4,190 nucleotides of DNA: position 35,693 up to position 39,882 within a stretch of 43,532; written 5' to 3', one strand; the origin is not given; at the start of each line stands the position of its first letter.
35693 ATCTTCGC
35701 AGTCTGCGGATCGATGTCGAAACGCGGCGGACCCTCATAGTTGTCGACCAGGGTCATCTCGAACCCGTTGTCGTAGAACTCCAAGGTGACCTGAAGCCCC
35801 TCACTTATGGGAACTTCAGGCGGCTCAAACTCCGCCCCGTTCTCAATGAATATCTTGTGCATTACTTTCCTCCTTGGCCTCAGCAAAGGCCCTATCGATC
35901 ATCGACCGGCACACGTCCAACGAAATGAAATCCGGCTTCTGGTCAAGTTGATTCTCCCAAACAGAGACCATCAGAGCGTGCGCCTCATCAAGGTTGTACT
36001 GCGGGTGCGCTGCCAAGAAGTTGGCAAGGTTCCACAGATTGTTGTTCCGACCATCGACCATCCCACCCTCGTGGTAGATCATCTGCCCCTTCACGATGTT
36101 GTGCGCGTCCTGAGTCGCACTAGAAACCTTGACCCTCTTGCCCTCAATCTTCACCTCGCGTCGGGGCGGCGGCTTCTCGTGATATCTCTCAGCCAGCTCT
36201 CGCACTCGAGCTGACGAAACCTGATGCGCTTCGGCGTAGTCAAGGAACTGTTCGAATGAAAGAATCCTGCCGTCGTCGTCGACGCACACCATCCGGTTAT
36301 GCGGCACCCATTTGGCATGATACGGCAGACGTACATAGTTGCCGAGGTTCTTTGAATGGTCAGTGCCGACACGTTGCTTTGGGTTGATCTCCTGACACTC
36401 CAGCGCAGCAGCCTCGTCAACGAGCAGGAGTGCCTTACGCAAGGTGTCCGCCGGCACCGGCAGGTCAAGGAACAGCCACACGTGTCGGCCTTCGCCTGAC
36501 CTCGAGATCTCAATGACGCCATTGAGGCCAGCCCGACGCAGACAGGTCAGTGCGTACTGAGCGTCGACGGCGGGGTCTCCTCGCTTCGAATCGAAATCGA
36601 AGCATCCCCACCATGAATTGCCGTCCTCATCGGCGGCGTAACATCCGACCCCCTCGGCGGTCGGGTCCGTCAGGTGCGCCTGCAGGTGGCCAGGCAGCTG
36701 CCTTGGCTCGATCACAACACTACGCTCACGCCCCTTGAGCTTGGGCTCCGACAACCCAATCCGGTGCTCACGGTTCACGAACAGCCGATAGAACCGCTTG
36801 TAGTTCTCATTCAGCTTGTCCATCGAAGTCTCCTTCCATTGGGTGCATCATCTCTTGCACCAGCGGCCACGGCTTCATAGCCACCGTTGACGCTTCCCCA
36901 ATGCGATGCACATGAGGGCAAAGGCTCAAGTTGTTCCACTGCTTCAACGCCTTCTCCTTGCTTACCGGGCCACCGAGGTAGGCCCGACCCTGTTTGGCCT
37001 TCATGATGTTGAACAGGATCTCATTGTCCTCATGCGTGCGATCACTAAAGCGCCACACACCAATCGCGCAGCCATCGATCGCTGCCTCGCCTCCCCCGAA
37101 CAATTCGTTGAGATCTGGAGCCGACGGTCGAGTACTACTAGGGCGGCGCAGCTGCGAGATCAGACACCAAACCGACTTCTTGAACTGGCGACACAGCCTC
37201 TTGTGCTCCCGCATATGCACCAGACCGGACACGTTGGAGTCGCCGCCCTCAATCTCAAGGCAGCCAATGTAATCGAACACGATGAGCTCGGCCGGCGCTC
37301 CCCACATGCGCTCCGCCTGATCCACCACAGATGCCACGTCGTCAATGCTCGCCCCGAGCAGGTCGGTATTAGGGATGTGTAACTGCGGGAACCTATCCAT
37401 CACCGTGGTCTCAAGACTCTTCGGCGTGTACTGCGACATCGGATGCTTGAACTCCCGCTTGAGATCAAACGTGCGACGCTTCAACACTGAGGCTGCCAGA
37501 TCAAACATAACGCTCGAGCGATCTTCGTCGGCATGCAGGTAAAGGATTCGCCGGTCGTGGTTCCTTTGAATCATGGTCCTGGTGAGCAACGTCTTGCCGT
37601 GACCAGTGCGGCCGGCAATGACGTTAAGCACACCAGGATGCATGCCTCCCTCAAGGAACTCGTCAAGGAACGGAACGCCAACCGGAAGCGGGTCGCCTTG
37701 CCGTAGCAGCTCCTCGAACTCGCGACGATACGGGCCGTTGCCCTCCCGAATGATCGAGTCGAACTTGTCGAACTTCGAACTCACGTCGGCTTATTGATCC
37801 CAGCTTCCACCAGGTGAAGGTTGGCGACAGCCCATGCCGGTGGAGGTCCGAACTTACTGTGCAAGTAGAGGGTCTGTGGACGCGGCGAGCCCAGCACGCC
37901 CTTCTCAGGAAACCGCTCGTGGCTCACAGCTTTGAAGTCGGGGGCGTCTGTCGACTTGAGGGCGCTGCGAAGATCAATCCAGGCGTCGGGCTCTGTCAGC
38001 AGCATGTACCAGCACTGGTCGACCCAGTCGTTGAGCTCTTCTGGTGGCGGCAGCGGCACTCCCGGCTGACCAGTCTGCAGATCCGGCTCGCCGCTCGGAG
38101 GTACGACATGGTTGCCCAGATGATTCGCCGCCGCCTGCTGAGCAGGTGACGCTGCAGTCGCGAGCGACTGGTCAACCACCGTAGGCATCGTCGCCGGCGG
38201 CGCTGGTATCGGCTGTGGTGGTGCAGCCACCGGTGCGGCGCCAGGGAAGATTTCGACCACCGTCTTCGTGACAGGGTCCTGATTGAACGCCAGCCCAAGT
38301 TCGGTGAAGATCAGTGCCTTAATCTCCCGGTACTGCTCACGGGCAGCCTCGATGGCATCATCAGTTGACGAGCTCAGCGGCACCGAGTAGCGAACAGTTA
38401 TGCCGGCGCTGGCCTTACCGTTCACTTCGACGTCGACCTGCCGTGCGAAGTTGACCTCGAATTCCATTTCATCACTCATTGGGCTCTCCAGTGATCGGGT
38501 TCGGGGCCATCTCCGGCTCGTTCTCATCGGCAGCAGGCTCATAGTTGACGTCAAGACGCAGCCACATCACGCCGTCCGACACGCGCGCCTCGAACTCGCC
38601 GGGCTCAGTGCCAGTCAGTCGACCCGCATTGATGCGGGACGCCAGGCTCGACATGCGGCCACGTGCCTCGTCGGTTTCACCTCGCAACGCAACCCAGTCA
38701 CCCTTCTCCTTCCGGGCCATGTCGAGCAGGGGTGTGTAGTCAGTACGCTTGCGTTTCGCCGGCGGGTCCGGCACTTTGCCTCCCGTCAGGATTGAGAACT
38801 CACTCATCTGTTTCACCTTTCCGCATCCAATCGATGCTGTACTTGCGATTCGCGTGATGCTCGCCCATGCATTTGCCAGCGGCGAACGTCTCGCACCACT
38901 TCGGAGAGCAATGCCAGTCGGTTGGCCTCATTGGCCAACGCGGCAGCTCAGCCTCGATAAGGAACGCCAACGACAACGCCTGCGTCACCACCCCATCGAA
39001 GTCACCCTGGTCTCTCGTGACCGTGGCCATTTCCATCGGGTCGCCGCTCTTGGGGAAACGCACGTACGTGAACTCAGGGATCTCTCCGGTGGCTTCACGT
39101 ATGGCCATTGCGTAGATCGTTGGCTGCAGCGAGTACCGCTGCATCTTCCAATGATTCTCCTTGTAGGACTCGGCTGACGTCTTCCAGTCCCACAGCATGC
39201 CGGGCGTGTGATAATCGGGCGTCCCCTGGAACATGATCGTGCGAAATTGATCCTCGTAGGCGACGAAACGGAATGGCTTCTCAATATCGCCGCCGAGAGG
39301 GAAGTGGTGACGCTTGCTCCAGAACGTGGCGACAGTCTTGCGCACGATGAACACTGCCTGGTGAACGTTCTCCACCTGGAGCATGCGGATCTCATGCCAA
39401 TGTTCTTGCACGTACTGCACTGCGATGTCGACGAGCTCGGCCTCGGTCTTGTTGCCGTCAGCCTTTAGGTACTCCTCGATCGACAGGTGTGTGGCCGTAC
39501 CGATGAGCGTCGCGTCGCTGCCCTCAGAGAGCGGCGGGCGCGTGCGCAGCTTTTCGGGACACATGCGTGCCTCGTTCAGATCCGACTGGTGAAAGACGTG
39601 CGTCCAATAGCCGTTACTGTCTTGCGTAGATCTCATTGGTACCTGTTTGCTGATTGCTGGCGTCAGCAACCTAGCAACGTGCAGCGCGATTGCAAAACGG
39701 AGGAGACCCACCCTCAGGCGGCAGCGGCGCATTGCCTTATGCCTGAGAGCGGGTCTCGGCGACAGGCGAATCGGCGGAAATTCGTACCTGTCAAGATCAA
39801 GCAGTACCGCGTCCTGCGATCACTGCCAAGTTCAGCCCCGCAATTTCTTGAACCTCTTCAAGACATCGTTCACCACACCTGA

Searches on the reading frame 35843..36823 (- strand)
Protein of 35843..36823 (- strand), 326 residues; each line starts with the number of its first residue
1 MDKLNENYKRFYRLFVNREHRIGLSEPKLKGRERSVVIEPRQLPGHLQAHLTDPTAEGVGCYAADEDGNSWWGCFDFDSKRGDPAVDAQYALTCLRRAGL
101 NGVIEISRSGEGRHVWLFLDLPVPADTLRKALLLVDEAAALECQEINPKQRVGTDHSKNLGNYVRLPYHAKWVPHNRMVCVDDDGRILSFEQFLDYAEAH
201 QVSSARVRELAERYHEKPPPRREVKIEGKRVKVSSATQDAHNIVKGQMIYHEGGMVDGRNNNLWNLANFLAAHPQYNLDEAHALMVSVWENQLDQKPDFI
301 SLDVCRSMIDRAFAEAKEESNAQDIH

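Call 41: find_related_loci(query=A1, collection=metagenome_contigs, flank=10000)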
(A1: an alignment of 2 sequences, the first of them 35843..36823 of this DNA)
Query A1 (326 aa) in metagenome_contigs; peptide patterns used: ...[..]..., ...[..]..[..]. (x = any residue, [..] = any of these).
185 stretches matched a pattern; 5 encode a relative of the query (tblastn E <= 1e-3); 5 distinct loci.
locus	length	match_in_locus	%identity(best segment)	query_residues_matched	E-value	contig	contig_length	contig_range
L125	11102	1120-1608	32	12-167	9e-11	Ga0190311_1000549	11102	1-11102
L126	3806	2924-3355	28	13-167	4e-10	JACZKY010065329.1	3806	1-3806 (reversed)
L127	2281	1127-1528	30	42-167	3e-9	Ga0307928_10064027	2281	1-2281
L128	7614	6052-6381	28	72-184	8e-9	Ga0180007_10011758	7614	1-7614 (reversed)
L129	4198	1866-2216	30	62-179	3e-6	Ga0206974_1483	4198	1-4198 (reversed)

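Call 42: find_related_loci(query=A1, collection=viral_contigs, flank=10000)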
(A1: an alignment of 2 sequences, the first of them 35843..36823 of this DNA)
Query A1 (326 aa) in viral_contigs; peptide patterns used: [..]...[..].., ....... (x = any residue, [..] = any of these).
55 stretches matched a pattern, but none encodes a relative of the query by tblastn (E <= 1e-3).

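Call 43: find_homologous_proteins(query=A1, max_evalue=1e-20)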
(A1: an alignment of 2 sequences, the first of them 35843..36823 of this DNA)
Query A1 (2 sequences) (326 aa, profile of the alignment): 9 proteins with E <= 1e-20 among 8000 candidates.
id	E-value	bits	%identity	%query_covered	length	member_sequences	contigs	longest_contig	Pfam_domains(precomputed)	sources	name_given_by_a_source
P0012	7.6e-211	717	100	100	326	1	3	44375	PF22548.3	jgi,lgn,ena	-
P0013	1.9e-201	686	67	94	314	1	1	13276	PF22548.3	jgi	-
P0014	1.3e-139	483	58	97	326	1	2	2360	PF22548.3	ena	-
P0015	6.6e-134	464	57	97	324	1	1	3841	PF22548.3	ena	-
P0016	5.2e-128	445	57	97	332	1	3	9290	PF22548.3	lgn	-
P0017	2.5e-124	433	55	96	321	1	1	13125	PF22548.3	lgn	-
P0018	6.5e-104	366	51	95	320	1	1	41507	PF22548.3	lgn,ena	-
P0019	7.2e-91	323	47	96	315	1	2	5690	PF22548.3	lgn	-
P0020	2.0e-90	321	46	96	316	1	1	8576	PF22548.3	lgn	-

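Call 44: find_encoding_contigs(protein=P0018, flank=10000, max_places=3)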
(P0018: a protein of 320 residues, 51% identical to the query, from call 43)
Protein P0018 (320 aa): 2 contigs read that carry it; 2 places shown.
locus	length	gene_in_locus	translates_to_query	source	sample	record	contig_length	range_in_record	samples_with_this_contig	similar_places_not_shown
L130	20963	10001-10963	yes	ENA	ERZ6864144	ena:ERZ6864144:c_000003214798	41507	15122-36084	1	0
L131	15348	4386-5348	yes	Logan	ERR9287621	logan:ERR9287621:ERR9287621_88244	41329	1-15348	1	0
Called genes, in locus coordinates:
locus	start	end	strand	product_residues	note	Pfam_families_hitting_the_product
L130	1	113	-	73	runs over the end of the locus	-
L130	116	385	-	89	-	-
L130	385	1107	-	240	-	-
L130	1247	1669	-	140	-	-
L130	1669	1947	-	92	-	-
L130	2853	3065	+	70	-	-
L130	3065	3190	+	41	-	-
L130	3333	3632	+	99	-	-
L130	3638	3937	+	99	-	-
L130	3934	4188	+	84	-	-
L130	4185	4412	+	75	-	-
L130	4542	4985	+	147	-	-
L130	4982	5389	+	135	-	-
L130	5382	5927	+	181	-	PF00805:Pentapeptide, PF13576:Pentapeptide_3 (faint), PF00805:Pentapeptide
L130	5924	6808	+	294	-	PF00589:Phage_integrase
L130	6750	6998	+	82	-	-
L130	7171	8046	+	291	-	PF12705:PDDEXK_1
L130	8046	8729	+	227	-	-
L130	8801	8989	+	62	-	-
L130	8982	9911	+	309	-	PF03796:DnaB_C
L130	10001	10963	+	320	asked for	PF22548:AEP-TOTE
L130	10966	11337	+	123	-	-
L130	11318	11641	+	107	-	-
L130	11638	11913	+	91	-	PF08281:Sigma70_r4_2 (weak)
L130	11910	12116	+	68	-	-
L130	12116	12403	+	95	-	-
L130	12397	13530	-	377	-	PF00150:Cellulase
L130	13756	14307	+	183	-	-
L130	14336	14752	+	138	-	-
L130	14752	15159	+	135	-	-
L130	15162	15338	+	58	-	-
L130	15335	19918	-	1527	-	-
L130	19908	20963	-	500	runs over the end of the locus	-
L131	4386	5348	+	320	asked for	PF22548:AEP-TOTE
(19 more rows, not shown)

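Call 45: find_encoding_contigs(protein=P0017, flank=10000, max_places=3)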
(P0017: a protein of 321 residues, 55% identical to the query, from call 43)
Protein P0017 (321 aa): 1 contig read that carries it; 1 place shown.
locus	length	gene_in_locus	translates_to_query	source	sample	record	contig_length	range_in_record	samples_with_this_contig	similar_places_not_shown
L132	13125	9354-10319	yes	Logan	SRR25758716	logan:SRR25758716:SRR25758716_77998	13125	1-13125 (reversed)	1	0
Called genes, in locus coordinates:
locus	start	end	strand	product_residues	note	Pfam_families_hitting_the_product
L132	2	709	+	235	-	?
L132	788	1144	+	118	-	-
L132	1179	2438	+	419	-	PF13541:ChlI, PF01078:Mg_chelatase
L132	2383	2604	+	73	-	-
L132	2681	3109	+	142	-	-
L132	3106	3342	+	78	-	-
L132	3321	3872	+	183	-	-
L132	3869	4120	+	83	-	-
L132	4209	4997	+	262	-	PF02735:Ku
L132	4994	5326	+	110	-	-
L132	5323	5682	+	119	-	-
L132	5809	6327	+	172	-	-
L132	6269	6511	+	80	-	-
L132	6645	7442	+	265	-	PF12684:DUF3799 (faint), PF12705:PDDEXK_1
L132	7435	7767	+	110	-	-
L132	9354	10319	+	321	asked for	PF22548:AEP-TOTE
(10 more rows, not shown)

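Call 46: find_encoding_contigs(protein=P0016, flank=10000, max_places=3)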
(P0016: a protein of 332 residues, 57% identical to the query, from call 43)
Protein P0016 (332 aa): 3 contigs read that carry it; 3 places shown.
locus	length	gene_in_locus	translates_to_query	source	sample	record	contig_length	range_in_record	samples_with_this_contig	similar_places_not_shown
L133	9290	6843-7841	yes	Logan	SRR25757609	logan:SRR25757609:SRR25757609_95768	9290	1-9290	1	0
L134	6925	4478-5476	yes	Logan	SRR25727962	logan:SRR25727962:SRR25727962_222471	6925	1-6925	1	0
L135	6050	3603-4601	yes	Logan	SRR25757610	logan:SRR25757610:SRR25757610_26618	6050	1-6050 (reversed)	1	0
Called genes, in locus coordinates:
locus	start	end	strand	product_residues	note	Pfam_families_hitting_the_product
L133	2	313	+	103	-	?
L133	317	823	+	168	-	-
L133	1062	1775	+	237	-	PF02735:Ku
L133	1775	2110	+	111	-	-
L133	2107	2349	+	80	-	-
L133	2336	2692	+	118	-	-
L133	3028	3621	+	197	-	-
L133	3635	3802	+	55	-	-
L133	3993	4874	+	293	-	PF12705:PDDEXK_1 (weak)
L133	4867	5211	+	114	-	-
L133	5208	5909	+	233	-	-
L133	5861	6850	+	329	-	PF03796:DnaB_C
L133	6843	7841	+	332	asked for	PF22548:AEP-TOTE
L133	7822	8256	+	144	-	-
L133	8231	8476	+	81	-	PF24608:PDDEXK_15 (weak)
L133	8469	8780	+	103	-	-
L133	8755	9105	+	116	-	-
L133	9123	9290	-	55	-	?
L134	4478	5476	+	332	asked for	PF22548:AEP-TOTE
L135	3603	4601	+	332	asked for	PF22548:AEP-TOTE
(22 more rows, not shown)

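Call 49: find_encoding_contigs(protein=P0020, flank=10000, max_places=3)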
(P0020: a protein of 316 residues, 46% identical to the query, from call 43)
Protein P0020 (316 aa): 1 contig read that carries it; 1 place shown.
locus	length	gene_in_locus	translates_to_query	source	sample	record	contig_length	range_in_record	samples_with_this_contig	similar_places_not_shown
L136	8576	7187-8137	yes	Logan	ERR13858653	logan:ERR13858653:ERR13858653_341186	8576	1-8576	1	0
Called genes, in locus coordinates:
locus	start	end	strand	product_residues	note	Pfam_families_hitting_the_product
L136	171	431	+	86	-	-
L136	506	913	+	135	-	-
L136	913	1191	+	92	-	-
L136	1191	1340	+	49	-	-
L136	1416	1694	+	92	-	-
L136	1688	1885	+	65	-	-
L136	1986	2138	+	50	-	-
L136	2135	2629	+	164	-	-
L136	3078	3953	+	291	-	PF12705:PDDEXK_1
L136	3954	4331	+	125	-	-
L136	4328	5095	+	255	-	-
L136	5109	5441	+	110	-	-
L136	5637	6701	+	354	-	-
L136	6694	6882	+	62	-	-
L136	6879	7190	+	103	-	-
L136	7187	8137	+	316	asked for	PF22548:AEP-TOTE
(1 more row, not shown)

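Call 50: find_encoding_contigs(protein=P0019, flank=10000, max_places=3)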
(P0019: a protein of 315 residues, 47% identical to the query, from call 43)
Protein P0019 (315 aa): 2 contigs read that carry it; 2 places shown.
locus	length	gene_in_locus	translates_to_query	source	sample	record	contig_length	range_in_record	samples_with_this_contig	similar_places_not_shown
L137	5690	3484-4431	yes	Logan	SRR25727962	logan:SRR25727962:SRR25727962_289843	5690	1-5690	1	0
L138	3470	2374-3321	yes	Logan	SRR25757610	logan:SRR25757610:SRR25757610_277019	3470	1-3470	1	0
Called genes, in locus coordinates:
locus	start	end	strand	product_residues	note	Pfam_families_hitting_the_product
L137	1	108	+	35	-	?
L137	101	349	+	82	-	-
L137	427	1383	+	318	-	PF12705:PDDEXK_1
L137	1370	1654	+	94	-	-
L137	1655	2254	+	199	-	-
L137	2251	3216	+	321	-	PF03796:DnaB_C (weak), PF06745:ATPase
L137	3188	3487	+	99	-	PF13411:MerR_1 (weak)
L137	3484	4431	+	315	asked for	PF22548:AEP-TOTE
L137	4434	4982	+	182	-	-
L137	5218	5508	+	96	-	PF08281:Sigma70_r4_2 (weak), PF04545:Sigma70_r4 (faint)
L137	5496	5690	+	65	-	?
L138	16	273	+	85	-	-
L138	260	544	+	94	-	-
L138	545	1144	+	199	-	-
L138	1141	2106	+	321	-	PF03796:DnaB_C (weak), PF06745:ATPase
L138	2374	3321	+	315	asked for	PF22548:AEP-TOTE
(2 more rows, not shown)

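Call 58: find_related_loci(query=A4, collection=genome_contigs, flank=10000)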
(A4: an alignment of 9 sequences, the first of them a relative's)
Query A4 (326 aa) in genome_contigs; peptide patterns used: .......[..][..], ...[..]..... (x = any residue, [..] = any of these).
26 stretches matched a pattern, but none encodes a relative of the query by tblastn (E <= 1e-3).

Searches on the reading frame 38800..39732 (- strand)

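Call 13: search_protein_families(library=pfam, proteins=[window:38800-39732:-], max_evalue=0.01)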
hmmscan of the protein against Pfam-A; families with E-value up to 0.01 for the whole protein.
window:38800-39732:- (310 aa): 1 family
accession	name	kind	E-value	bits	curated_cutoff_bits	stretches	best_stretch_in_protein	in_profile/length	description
PF12705.13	PDDEXK_1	-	1.7e-10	41.7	22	1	63-281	24-241/247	PD-(D/E)XK nuclease superfamily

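Call 14: search_protein_families(library=phrogs, proteins=[window:38800-39732:-], max_evalue=0.01)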
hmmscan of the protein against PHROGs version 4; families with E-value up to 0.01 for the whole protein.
window:38800-39732:- (310 aa): 3 families
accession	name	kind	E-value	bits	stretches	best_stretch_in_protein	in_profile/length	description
phrog_69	-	DNA, RNA and nucleotide metabolism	4.2e-07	30.3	1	58-284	101-321/501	exonuclease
phrog_298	-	DNA, RNA and nucleotide metabolism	9.6e-07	29.4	1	180-220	182-220/293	exonuclease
phrog_1218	-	DNA, RNA and nucleotide metabolism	1.6e-06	28.6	1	49-216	12-193/364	exonuclease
